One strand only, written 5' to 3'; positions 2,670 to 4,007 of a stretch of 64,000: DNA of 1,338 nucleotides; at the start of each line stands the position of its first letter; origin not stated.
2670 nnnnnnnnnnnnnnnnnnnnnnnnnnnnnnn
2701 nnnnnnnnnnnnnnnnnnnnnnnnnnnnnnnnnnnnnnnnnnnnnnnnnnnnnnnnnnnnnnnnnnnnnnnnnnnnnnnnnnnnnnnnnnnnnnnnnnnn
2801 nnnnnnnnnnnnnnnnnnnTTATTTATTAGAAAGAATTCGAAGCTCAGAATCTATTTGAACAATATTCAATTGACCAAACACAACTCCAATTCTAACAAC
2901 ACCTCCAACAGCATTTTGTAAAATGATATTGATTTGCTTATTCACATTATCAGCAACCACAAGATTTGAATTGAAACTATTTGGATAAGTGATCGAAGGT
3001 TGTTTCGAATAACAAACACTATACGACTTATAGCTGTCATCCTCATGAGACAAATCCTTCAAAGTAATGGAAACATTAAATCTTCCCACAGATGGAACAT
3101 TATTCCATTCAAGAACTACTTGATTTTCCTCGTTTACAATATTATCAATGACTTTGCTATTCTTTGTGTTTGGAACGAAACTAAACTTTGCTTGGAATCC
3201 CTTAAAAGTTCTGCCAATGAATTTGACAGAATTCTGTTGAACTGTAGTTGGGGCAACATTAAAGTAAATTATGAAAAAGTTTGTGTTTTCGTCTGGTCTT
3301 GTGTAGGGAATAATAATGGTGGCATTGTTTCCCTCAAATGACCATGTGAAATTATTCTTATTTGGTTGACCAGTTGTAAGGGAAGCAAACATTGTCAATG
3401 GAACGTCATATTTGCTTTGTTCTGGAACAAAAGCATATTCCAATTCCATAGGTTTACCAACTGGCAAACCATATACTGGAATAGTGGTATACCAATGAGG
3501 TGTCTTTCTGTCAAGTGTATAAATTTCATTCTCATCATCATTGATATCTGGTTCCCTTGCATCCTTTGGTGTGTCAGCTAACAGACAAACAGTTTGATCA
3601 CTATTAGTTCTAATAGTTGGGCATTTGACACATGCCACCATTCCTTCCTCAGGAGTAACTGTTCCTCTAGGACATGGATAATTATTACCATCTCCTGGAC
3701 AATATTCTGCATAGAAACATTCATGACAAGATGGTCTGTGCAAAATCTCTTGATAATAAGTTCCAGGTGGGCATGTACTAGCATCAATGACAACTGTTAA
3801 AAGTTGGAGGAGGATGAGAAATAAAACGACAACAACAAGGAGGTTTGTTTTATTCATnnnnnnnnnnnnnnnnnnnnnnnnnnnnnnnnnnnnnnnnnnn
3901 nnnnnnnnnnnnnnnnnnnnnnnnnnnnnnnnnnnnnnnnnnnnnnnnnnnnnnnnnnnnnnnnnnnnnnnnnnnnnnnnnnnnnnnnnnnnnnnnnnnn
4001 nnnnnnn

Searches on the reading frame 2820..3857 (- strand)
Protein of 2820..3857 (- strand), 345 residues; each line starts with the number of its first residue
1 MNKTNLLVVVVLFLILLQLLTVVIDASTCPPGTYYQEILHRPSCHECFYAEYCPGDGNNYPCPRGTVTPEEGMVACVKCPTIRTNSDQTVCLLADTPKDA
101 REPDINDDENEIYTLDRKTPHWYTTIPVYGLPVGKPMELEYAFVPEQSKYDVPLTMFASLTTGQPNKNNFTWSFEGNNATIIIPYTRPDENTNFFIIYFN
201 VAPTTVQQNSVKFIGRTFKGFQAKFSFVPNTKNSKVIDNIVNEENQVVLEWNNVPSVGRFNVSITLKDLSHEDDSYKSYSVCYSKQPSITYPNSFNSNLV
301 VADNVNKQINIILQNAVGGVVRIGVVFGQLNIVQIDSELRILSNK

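Call 8: search_protein_families(library=pfam, proteins=[window:2820-3857:-], max_evalue=0.001)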
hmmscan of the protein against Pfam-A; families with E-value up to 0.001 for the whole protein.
window:2820-3857:- (345 aa): 1 family
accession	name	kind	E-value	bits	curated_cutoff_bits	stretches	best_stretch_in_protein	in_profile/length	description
PF07699.19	Ephrin_rec_like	-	0.00049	20.3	23.1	0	60-84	12-36/48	Tyrosine-protein kinase ephrin type A/B receptor-like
